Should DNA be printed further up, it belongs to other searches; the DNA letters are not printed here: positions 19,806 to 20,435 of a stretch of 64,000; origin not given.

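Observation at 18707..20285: yqcC-truC-yqcA: tRNA pseudouridine synthase flanked by two proteins of unknown role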

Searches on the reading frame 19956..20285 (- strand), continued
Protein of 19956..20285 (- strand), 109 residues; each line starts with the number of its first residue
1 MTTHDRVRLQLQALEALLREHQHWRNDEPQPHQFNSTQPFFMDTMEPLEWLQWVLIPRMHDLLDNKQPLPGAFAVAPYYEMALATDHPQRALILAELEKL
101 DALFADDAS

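Call 35: find_homologous_proteins(query=A1, max_evalue=0.00001)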
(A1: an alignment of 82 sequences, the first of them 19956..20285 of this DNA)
Query A1 (82 sequences) (109 aa, profile of the alignment): 2234 proteins with E <= 0.00001 among 3869 candidates; the best 120 are listed.
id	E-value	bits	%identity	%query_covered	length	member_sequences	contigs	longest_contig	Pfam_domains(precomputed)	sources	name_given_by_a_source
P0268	2.2e-34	136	37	84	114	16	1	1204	PF04287.18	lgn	-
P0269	2.3e-34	136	35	95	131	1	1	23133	PF04287.18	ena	-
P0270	2.4e-34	136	36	95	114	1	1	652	PF04287.18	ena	-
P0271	2.6e-34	135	33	98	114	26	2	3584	PF04287.18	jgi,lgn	jgi:uncharacterized protein YqcC (DUF446 family)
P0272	3.3e-34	135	61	99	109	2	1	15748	PF04287.18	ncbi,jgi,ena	-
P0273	3.6e-34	135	45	95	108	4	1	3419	PF04287.18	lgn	-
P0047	4.2e-34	135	69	98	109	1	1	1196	PF04287.18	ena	-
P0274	4.3e-34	135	34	98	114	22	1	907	PF04287.18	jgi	jgi:uncharacterized protein YqcC (DUF446 family)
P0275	4.7e-34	135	37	89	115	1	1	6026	PF04287.18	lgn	-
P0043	4.7e-34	135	70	98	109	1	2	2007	PF04287.18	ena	-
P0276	7.2e-34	134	38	96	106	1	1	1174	PF04287.18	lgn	-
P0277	7.9e-34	134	60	98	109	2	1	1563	PF04287.18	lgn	-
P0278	8.5e-34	134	61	99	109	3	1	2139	PF04287.18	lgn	-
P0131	8.7e-34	134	43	98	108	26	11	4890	PF04287.18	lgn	-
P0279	9.4e-34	134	33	98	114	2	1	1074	PF04287.18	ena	-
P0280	9.5e-34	134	61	99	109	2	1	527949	PF04287.18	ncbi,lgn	-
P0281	1.2e-33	133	46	95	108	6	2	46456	PF04287.18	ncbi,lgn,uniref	ncbi:YqcC family protein [Edaphovirga cremea]|uniref:YqcC family protein n=1 Tax=Edaphovirga cremea 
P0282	1.7e-33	133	36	96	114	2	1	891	PF04287.18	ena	-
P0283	1.8e-33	133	36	95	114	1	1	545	PF04287.18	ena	-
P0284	1.8e-33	133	60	99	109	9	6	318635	PF04287.18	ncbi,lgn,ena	-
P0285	1.8e-33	133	62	98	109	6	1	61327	PF04287.18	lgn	-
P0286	1.8e-33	133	36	94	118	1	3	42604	PF04287.18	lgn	-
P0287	2.0e-33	133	33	94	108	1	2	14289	PF04287.18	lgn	-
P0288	2.2e-33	132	62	98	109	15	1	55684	PF04287.18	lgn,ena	-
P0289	2.3e-33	132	49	95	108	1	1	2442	PF04287.18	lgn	-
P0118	2.7e-33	132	64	98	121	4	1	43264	PF04287.18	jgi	-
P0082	2.9e-33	132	62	83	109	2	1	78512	PF04287.18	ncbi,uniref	ncbi:YqcC family protein [Vagococcus sp. WN89Y]|uniref:YqcC family protein n=1 Tax=Vagococcus sp. WN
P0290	3.2e-33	132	36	95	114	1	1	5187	PF04287.18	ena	-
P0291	3.3e-33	132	36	93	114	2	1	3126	PF04287.18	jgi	jgi:uncharacterized protein YqcC (DUF446 family)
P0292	3.4e-33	132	44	99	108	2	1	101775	PF04287.18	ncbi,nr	ncbi:YqcC family protein [Xenorhabdus beddingii]|nr:YqcC family protein [Xenorhabdus beddingii]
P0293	3.5e-33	132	34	88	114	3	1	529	PF04287.18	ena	-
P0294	3.5e-33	132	54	95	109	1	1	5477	PF04287.18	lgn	-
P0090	3.8e-33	132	65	99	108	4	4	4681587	PF04287.18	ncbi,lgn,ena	-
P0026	3.8e-33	132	76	100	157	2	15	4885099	PF04287.18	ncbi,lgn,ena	-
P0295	4.0e-33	132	32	95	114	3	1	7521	PF04287.18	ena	-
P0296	4.1e-33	132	35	96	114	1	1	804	PF04287.18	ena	-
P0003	4.2e-33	131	94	99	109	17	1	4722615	PF04287.18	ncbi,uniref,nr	ncbi:YqcC family protein [Escherichia albertii]|uniref:YqcC family protein n=1 Tax=Escherichia alber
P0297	4.4e-33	131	61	100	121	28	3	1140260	PF04287.18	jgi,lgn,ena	-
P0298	4.5e-33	131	35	79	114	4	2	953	PF04287.18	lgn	-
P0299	4.5e-33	131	36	95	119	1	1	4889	PF04287.18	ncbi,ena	-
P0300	4.7e-33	131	56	100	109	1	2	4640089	PF04287.18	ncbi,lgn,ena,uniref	ncbi:YqcC family protein [Buttiauxella gaviniae]|uniref:YqcC family protein n=1 Tax=Buttiauxella gav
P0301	4.9e-33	131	63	100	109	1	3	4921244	PF04287.18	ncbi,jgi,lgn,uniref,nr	ncbi:YqcC family protein [Kosakonia sp. BK9b]|uniref:YqcC family protein n=1 Tax=Kosakonia sp. TaxID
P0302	5.0e-33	131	60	99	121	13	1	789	PF04287.18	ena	-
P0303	5.1e-33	131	56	100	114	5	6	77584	PF04287.18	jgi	jgi:uncharacterized protein YqcC (DUF446 family)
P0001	5.3e-33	131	99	100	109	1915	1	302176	PF04287.18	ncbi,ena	ncbi:YqcC family protein [Escherichia coli]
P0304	5.5e-33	131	63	99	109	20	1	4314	PF04287.18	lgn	-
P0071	5.5e-33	131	66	98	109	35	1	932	PF04287.18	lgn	-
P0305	5.6e-33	131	35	88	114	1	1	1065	PF04287.18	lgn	-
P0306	5.8e-33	131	35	96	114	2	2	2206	PF04287.18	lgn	-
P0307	6.2e-33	131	60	99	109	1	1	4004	PF04287.18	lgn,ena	-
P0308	6.3e-33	131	38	84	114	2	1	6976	PF04287.18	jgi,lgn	jgi:uncharacterized protein YqcC (DUF446 family)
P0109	7.0e-33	131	64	99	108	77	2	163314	PF04287.18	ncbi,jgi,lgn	-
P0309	7.1e-33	131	30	94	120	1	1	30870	PF04287.18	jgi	-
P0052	7.2e-33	131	69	96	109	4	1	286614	PF04287.18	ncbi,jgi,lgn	ncbi:MAG TPA: YqcC family protein [Scandinavium sp.]|jgi:uncharacterized protein YqcC (DUF446 family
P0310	7.3e-33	131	35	96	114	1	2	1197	PF04287.18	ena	-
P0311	7.3e-33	131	33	88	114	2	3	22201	PF04287.18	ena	-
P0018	7.6e-33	131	77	100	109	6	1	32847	PF04287.18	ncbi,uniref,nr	ncbi:YqcC family protein [Citrobacter sp. Res13-Sevr-PEB04-36]|uniref:YqcC family protein n=1 Tax=Ci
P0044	7.8e-33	131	69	98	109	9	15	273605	PF04287.18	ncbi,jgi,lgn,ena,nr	ncbi:YqcC family protein [Enterobacter sp. 186315]|jgi:Uncharacterized protein conserved in bacteria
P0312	8.0e-33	131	45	95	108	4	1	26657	PF04287.18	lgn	-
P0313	8.0e-33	131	33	93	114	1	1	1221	PF04287.18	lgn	-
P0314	8.1e-33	131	36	89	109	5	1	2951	PF04287.18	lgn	-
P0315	8.1e-33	131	33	83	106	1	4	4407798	PF04287.18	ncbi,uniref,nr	ncbi:YqcC family protein [Pseudoalteromonas luteoviolacea]|uniref:YqcC-like domain-containing protei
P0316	8.4e-33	131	40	84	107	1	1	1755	PF04287.18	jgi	jgi:uncharacterized protein YqcC (DUF446 family)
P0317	9.2e-33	130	61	100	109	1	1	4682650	PF04287.18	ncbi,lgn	ncbi:YqcC family protein [Salmonella enterica]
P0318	9.3e-33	130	33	88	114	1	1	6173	PF04287.18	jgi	jgi:uncharacterized protein YqcC (DUF446 family)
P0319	9.4e-33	130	35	79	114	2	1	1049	PF04287.18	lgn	-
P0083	9.5e-33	130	66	98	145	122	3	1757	PF04287.18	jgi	jgi:uncharacterized protein YqcC (DUF446 family)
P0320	9.6e-33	130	33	87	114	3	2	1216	PF04287.18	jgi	jgi:uncharacterized protein YqcC (DUF446 family)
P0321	9.7e-33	130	36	93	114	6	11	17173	PF04287.18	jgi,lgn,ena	jgi:uncharacterized protein YqcC (DUF446 family)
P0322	9.9e-33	130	62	98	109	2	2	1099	PF04287.18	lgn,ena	-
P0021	1.0e-32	130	79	98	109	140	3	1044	PF04287.18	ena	-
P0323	1.1e-32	130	36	96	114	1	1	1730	PF04287.18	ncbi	-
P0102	1.1e-32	130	65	99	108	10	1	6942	PF04287.18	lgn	-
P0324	1.1e-32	130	38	79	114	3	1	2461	PF04287.18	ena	-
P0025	1.1e-32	130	77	100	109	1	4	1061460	PF04287.18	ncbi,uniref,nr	ncbi:hypothetical protein C3432_13805 [Citrobacter amalonaticus]|uniref:YqcC-like domain-containing 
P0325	1.2e-32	130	36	96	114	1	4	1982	PF04287.18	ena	-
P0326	1.2e-32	130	54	83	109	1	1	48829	PF04287.18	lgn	-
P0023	1.2e-32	130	78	98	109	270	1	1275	PF04287.18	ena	-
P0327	1.2e-32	130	36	72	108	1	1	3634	PF04287.18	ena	-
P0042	1.2e-32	130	70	98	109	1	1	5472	PF04287.18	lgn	-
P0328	1.2e-32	130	44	95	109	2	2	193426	PF04287.18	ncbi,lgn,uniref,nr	ncbi:YqcC family protein [Yersinia nurmii]|uniref:Domain of uncharacterized function, DUF446 n=1 Tax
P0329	1.3e-32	130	30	85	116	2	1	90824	PF04287.18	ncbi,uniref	ncbi:YqcC family protein [Thalassotalea litorea]|uniref:YqcC family protein n=1 Tax=Thalassotalea li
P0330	1.3e-32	130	56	98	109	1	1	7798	PF04287.18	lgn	-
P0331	1.3e-32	130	32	88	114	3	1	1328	PF04287.18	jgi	-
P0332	1.3e-32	130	36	93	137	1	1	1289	PF04287.18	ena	-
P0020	1.4e-32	130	79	98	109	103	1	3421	PF04287.18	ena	-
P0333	1.4e-32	130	36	87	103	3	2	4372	PF04287.18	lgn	-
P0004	1.4e-32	130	94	99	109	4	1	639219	PF04287.18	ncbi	-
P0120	1.4e-32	130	63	100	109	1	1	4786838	PF04287.18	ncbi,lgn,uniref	ncbi:YqcC family protein [Kosakonia sp. BYX6]|uniref:YqcC family protein n=1 Tax=Kosakonia calanthes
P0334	1.4e-32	130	40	92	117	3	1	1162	PF04287.18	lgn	-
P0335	1.4e-32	130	43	100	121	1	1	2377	PF04287.18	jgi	jgi:uncharacterized protein YqcC (DUF446 family)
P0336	1.4e-32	130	36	92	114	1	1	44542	PF04287.18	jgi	jgi:uncharacterized protein YqcC (DUF446 family)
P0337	1.4e-32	130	44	99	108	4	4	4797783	PF04287.18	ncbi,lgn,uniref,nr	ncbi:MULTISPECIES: YqcC family protein [unclassified Erwinia]|uniref:YqcC family protein n=1 Tax=unc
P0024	1.5e-32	130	77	100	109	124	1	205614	PF04287.18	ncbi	-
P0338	1.5e-32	130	45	100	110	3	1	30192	PF04287.18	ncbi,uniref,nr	ncbi:YqcC family protein [Yersinia rohdei]|uniref:YqcC family protein n=1 Tax=Yersinia rohdei TaxID=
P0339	1.6e-32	130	38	68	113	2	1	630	PF04287.18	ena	-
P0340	1.7e-32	130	55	89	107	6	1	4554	PF04287.18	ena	-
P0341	1.7e-32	130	58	99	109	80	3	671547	PF04287.18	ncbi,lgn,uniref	ncbi:YqcC family protein [Cronobacter dublinensis]|uniref:YqcC family protein n=1 Tax=Cronobacter du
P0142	1.7e-32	130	38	94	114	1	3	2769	PF04287.18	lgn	-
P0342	1.8e-32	130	61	97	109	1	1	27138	PF04287.18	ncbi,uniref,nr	ncbi:YqcC family protein [Cronobacter sakazakii]|uniref:YqcC family protein n=1 Tax=Cronobacter saka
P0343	1.9e-32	129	34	80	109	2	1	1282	PF04287.18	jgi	jgi:uncharacterized protein YqcC (DUF446 family)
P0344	1.9e-32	129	57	90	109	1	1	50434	PF04287.18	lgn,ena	-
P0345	1.9e-32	129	38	83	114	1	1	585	PF04287.18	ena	-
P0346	1.9e-32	129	34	95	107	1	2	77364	PF04287.18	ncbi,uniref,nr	ncbi:YqcC family protein [Pseudoalteromonas luteoviolacea]|uniref:YqcC-like domain-containing protei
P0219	1.9e-32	129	31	93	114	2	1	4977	PF04287.18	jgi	-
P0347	2.0e-32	129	47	99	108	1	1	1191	PF04287.18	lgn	-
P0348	2.0e-32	129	47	99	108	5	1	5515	PF04287.18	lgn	-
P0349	2.0e-32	129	59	98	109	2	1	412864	PF04287.18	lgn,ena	-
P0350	2.0e-32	129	50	94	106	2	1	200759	PF04287.18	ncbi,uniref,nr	ncbi:hypothetical protein BTJ39_13150 [Izhakiella australiensis]|uniref:YqcC-like domain-containing 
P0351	2.0e-32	129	34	90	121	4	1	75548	PF04287.18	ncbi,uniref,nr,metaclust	ncbi:hypothetical protein A7985_23510 [Pseudoalteromonas luteoviolacea]|uniref:YqcC-like domain-cont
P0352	2.0e-32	129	46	98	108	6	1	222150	PF04287.18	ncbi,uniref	ncbi:YqcC family protein [Erwinia sp. P6884]|uniref:YqcC family protein n=1 Tax=Erwinia sp. P6884 Ta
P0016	2.0e-32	129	83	84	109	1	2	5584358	PF04287.18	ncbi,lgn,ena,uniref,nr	ncbi:YqcC family protein [Citrobacter farmeri]|uniref:YqcC-like domain-containing protein n=1 Tax=Ci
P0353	2.0e-32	129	35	95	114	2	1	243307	PF04287.18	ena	-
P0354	2.0e-32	129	32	96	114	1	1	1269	PF04287.18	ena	-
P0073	2.2e-32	129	67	98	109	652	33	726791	PF04287.18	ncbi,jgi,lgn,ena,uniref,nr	ncbi:YqcC family protein [Enterobacter ludwigii]|uniref:YqcC family protein n=1 Tax=Enterobacter lud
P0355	2.2e-32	129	41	95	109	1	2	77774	PF04287.18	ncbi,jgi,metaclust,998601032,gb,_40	metaclust:\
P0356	2.2e-32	129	34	80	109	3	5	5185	PF04287.18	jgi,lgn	jgi:uncharacterized protein YqcC (DUF446 family)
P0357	2.2e-32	129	53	96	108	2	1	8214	PF04287.18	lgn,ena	-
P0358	2.3e-32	129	62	98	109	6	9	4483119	PF04287.18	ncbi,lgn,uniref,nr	ncbi:YqcC family protein [Cronobacter universalis]|uniref:Domain of uncharacterized function, DUF446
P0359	2.3e-32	129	31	99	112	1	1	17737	PF04287.18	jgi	jgi:uncharacterized protein YqcC (DUF446 family)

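Call 37: find_encoding_contigs(protein=P0315, flank=5000, max_places=2)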
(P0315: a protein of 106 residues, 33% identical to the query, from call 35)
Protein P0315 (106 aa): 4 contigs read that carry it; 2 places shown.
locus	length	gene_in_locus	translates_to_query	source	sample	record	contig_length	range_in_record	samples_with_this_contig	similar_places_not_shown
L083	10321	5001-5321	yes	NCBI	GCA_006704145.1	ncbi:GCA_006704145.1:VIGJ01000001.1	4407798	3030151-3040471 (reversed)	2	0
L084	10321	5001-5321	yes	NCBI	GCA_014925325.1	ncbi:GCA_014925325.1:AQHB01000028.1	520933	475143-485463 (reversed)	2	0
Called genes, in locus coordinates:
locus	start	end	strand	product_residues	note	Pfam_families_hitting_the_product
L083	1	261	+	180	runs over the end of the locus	PF07348:Syd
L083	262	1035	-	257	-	PF10071:DUF2310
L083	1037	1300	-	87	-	-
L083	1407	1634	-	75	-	PF10982:DUF2789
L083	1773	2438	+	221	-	PF00583:Acetyltransf_1 (weak), PF13673:Acetyltransf_10 (weak), PF13508:Acetyltransf_7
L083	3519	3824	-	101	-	PF11743:DUF3301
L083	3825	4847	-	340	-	PF12069:DUF3549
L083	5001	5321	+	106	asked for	PF04287:DUF446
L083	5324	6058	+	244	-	PF00849:PseudoU_synth_2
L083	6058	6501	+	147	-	PF00258:Flavodoxin_1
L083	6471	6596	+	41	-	-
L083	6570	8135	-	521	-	PF23446:LysM1_NFP_LYK (faint), PF01464:SLT, PF01476:LysM, PF04225:LysM_OapA (faint), PF23473:LysM3_LYK4_5 (faint), PF01476:LysM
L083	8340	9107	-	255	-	PF00753:Lactamase_B, PF12706:Lactamase_B_2 (faint), PF16123:HAGH_C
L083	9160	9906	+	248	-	PF13489:Methyltransf_23 (weak), PF08241:Methyltransf_11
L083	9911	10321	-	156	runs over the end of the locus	PF00075:RNase_H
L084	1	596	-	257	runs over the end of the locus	PF10071:DUF2310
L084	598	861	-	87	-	-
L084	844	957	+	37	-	-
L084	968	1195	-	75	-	PF10982:DUF2789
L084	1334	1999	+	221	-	PF00583:Acetyltransf_1 (weak), PF13673:Acetyltransf_10 (weak), PF13508:Acetyltransf_7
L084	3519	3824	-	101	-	PF11743:DUF3301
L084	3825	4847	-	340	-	PF12069:DUF3549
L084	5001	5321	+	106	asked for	PF04287:DUF446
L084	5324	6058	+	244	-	PF00849:PseudoU_synth_2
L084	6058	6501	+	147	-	PF00258:Flavodoxin_1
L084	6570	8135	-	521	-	PF23446:LysM1_NFP_LYK (faint), PF01464:SLT, PF01476:LysM, PF04225:LysM_OapA (faint), PF23473:LysM3_LYK4_5 (faint), PF01476:LysM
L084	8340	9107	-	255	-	PF00753:Lactamase_B, PF12706:Lactamase_B_2 (faint), PF16123:HAGH_C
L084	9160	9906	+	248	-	PF13489:Methyltransf_23 (weak), PF08241:Methyltransf_11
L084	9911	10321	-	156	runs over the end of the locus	PF00075:RNase_H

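Call 38: find_encoding_contigs(protein=P0353, flank=5000, max_places=2)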
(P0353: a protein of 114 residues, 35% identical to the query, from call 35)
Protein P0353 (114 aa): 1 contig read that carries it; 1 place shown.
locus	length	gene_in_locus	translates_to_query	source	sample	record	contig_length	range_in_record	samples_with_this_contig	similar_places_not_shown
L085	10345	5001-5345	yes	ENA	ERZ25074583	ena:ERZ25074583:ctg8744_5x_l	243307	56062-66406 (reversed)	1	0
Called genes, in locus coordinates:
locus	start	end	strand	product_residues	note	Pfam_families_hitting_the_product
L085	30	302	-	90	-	PF00027:cNMP_binding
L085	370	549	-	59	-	-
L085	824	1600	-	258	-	PF02678:Pirin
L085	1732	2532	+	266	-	PF00561:Abhydrolase_1, PF12146:Hydrolase_4 (weak), PF12697:Abhydrolase_6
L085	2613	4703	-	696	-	PF00009:GTP_EFTU, PF03144:GTP_EFTU_D2, PF22042:EF-G_D2, PF14492:EFG_III, PF03764:EFG_IV, PF00679:EFG_C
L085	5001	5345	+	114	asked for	PF04287:DUF446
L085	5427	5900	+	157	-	PF00903:Glyoxalase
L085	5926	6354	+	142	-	PF13474:SnoaL_3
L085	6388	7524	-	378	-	PF00478:IMPDH (weak), PF03060:NMO, PF01070:FMN_dh (weak)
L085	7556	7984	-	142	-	PF14347:DUF4399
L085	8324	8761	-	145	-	PF07366:SnoaL, PF12680:SnoaL_2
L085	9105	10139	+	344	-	PF14525:AraC_binding_2, PF12833:HTH_18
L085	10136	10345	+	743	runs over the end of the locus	PF04879:Molybdop_Fe4S4, PF00384:Molybdopterin, PF01568:Molydop_binding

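Call 39: find_encoding_contigs(protein=P0329, flank=5000, max_places=2)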
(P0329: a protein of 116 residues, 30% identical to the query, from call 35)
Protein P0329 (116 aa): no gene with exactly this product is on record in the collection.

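Call 40: find_encoding_contigs(protein=P0309, flank=5000, max_places=2)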
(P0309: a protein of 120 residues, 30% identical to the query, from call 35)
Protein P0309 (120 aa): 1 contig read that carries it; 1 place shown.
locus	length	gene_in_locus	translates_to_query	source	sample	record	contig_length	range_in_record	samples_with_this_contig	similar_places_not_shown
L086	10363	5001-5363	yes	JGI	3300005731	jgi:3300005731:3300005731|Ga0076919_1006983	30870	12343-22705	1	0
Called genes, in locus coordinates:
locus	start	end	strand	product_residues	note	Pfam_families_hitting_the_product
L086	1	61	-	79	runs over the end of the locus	PF01127:Sdh_cyt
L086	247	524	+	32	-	-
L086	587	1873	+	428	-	PF00285:Citrate_synt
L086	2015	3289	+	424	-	PF00155:Aminotran_1_2, PF00266:Aminotran_5, PF01212:Beta_elim_lyase (weak)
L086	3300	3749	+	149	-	PF02657:SufE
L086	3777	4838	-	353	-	PF12069:DUF3549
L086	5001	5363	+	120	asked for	PF04287:DUF446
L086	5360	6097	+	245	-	PF00849:PseudoU_synth_2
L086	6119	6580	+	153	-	PF00258:Flavodoxin_1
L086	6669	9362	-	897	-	-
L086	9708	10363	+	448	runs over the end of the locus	PF04996:AstB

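Call 41: find_encoding_contigs(protein=P0286, flank=5000, max_places=2)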
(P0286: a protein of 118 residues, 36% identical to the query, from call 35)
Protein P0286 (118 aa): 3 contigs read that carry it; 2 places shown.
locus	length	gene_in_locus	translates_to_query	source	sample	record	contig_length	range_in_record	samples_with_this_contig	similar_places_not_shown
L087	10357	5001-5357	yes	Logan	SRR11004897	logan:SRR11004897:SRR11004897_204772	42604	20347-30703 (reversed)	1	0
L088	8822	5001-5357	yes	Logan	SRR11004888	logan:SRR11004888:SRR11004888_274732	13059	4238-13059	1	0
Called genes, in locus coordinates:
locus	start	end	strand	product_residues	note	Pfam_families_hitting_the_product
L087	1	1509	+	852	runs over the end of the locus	PF01624:MutS_I, PF05188:MutS_II, PF05192:MutS_III, PF05190:MutS_IV, PF00488:MutS_V, PF27441:MutS_C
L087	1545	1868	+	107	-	PF12797:Fer4_2 (faint), PF12837:Fer4_6 (faint), PF12838:Fer4_7 (faint), PF13187:Fer4_9 (faint), PF00037:Fer4 (weak), PF11953:DUF3470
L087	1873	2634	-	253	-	PF00481:PP2C, PF13672:PP2C_2, PF07228:SpoIIE (faint)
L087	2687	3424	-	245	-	PF10411:DsbC_N, PF13098:Thioredoxin_2, PF13462:Thioredoxin_4 (faint), PF01323:DSBA (weak)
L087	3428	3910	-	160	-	PF04461:YajQ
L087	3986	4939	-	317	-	PF02899:Phage_int_SAM_1, PF00589:Phage_integrase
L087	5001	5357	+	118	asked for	PF04287:DUF446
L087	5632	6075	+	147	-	PF03692:CxxCxxCC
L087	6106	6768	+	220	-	PF12069:DUF3549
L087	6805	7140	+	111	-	PF12069:DUF3549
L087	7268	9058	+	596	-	PF00082:Peptidase_S8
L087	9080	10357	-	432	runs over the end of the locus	PF01136:Peptidase_U32, PF16325:Peptidase_U32_C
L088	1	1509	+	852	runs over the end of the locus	PF01624:MutS_I, PF05188:MutS_II, PF05192:MutS_III, PF05190:MutS_IV, PF00488:MutS_V, PF27441:MutS_C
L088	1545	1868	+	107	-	PF12797:Fer4_2 (faint), PF12837:Fer4_6 (faint), PF12838:Fer4_7 (faint), PF14697:Fer4_21 (faint), PF13187:Fer4_9 (faint), PF00037:Fer4 (weak), PF11953:DUF3470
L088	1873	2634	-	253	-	PF00481:PP2C, PF13672:PP2C_2, PF07228:SpoIIE (faint)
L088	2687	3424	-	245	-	PF10411:DsbC_N, PF13098:Thioredoxin_2, PF13462:Thioredoxin_4 (faint), PF01323:DSBA (weak)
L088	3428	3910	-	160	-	PF04461:YajQ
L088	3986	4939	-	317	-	PF02899:Phage_int_SAM_1, PF00589:Phage_integrase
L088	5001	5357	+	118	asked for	PF04287:DUF446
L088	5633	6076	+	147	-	PF03692:CxxCxxCC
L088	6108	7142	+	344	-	PF12069:DUF3549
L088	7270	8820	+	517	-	?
